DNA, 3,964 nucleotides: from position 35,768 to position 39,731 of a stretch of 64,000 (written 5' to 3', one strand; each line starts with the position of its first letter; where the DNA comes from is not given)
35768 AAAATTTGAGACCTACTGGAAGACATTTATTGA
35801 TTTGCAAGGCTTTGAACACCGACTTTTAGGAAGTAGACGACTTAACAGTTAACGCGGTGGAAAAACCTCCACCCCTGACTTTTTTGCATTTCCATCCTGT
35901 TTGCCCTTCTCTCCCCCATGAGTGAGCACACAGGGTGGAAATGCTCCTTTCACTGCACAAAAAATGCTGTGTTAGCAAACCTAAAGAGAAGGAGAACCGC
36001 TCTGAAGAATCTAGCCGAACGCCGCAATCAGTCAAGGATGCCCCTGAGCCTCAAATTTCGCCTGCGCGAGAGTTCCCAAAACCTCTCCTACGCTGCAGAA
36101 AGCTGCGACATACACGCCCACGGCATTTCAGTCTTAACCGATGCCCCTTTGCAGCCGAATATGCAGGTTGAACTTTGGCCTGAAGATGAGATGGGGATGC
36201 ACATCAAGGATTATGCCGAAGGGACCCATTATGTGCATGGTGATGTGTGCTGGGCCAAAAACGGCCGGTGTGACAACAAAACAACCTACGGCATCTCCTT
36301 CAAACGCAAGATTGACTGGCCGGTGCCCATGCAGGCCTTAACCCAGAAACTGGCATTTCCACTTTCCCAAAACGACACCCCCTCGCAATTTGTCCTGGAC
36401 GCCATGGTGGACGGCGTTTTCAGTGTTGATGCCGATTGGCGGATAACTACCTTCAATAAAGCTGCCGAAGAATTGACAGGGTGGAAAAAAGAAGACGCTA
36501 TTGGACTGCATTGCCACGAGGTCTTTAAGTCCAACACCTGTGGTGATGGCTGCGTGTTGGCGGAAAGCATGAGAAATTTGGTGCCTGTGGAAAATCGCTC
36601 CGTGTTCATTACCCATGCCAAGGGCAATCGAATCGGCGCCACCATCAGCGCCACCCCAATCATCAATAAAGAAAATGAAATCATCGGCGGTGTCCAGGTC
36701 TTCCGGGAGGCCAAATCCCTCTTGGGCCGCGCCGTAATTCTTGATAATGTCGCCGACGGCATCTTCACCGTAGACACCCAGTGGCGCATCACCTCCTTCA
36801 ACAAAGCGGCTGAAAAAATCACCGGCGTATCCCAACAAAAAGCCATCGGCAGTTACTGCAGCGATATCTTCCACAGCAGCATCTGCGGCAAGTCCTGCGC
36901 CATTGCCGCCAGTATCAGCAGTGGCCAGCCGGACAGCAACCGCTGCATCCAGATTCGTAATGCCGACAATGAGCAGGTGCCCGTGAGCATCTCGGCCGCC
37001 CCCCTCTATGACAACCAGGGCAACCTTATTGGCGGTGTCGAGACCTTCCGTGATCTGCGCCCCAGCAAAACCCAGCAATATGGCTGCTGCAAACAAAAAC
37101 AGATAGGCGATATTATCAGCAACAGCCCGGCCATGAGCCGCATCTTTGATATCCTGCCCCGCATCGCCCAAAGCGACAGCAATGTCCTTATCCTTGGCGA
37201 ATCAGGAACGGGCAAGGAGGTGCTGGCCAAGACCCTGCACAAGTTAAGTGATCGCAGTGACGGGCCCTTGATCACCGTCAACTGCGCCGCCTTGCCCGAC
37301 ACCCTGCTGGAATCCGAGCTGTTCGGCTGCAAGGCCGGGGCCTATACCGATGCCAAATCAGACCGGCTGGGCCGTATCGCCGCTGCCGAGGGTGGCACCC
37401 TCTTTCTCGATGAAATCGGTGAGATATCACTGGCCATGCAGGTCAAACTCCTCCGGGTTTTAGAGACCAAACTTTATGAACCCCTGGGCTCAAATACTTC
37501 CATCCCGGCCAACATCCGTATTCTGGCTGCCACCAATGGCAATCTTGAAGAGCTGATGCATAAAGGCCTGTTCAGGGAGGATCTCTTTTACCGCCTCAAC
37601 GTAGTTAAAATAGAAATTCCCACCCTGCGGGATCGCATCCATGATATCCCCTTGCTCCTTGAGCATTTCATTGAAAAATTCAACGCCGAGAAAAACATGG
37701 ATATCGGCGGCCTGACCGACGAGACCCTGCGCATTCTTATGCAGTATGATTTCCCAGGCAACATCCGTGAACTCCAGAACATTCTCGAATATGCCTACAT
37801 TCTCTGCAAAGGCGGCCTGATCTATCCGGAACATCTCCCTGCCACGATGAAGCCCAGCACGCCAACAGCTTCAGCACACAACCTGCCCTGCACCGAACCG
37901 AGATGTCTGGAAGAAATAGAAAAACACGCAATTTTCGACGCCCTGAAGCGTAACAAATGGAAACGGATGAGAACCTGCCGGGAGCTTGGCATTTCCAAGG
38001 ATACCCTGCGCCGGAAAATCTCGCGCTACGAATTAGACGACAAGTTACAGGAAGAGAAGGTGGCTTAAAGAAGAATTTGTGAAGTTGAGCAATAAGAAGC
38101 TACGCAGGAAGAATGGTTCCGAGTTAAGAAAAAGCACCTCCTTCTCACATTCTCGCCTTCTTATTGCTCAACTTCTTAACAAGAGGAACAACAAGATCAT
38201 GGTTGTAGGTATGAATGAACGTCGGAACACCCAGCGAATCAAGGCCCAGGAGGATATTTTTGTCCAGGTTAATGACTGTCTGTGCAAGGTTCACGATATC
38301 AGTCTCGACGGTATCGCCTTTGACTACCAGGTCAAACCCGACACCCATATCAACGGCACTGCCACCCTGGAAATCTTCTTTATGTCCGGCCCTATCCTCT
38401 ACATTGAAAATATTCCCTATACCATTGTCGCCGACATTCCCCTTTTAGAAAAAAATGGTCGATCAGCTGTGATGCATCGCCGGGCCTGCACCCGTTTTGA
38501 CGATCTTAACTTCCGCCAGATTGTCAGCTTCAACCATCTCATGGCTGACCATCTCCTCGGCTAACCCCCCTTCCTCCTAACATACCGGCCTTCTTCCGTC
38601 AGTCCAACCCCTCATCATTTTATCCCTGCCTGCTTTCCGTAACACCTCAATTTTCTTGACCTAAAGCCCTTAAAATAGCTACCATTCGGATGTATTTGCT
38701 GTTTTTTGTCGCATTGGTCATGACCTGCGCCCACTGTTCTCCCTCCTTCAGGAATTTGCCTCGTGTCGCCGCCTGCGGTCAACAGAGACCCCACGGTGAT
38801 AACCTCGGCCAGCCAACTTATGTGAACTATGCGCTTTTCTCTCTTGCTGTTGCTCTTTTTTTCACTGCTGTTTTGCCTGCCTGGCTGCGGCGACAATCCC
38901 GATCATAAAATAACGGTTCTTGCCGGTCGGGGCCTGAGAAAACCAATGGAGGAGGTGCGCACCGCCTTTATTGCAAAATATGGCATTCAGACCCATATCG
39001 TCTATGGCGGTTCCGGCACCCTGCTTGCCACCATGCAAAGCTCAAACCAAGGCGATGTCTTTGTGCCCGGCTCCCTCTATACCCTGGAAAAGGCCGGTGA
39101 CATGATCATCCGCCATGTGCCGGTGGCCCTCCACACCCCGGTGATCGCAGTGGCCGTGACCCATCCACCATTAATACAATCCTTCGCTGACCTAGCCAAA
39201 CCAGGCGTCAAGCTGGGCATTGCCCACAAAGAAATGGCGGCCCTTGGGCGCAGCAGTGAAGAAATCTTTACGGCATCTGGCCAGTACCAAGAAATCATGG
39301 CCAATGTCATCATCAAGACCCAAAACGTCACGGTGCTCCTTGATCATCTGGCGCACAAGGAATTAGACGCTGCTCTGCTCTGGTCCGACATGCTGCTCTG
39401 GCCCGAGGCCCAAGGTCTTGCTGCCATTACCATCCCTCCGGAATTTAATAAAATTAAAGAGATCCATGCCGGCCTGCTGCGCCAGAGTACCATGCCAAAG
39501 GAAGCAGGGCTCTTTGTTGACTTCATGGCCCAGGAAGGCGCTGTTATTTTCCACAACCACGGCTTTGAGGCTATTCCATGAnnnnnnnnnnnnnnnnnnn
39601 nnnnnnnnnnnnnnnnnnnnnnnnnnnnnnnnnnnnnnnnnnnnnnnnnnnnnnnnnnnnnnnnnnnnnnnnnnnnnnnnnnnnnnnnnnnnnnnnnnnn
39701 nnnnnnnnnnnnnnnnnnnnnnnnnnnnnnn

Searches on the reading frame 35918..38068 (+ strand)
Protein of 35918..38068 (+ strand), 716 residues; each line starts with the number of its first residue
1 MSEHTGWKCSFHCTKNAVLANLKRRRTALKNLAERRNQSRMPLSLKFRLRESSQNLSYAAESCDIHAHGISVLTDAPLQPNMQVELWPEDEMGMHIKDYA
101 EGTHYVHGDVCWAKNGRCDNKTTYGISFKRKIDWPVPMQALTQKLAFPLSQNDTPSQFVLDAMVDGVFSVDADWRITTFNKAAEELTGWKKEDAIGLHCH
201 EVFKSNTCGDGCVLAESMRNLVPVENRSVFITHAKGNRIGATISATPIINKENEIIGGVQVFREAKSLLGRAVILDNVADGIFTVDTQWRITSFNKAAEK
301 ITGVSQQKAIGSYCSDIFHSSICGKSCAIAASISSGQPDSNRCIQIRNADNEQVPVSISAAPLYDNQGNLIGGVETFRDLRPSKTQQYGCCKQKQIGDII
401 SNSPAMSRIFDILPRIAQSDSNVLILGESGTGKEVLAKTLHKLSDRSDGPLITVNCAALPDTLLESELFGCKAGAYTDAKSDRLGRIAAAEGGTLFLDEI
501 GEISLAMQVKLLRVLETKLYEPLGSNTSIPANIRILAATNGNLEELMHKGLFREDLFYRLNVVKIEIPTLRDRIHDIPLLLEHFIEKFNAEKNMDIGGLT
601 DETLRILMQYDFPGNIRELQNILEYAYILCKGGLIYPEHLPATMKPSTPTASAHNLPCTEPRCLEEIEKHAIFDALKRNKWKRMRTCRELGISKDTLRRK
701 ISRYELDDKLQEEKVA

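Call 84: search_protein_families(library=pfam, proteins=[window:35918-38068:+], max_evalue=0.0001)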
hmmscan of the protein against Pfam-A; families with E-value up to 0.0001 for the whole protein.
window:35918-38068:+ (716 aa): 12 families
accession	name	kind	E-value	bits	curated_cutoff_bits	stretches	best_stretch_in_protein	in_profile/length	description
PF00158.32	Sigma54_activat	-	6.5e-66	221.6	20.2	1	399-566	1-168/168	Sigma-54 interaction domain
PF25601.1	AAA_lid_14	-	1.7e-26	92.3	27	1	571-653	1-83/87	AAA+ ATPase lid domain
PF13426.13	PAS_9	-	7.5e-26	90.8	27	2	280-380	2-101/103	PAS domain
PF00989.32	PAS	-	6.6e-22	78.1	22.6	2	273-379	5-112/113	PAS fold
PF14532.12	Sigma54_activ_2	-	1.1e-19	71.4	25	1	401-570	2-138/138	Sigma-54 interaction domain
PF08448.16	PAS_4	-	1.7e-18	67.3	23.1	2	275-381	1-106/110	PAS fold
PF13188.13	PAS_8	-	1e-14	54.2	21.8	2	274-315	6-44/65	PAS domain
PF02954.25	HTH_8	-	2.7e-10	40.2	22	1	664-704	2-42/42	Bacterial regulatory protein, Fis family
PF07728.20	AAA_5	-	6.6e-08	33.1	22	1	422-541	1-123/139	AAA domain (dynein-related subfamily)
PF13596.12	PAS_10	-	1.1e-05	26.5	22.1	0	274-380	4-105/106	PAS domain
PF07238.19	PilZ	-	3.4e-05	24.6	22.5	1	34-132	1-88/102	PilZ domain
PF01078.27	Mg_chelatase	-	5.1e-05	23.2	20.3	0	482-540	97-157/207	Magnesium chelatase, subunit ChlI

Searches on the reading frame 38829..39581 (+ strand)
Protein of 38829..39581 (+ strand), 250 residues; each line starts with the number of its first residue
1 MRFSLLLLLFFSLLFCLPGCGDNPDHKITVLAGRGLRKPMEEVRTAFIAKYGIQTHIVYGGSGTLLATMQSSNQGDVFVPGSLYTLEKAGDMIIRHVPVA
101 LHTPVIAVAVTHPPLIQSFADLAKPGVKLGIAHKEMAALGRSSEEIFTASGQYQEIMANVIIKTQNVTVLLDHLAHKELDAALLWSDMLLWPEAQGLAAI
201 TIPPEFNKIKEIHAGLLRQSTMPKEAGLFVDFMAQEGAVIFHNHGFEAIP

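Call 84: search_protein_families(library=pfam, proteins=[window:38829-39581:+], max_evalue=0.0001)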
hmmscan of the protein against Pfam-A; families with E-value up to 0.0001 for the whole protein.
window:38829-39581:+ (250 aa): 1 family
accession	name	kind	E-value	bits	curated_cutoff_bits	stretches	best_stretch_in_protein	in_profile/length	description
PF13531.11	SBP_bac_11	-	1.3e-40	140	25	1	28-247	1-227/227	Bacterial extracellular solute-binding protein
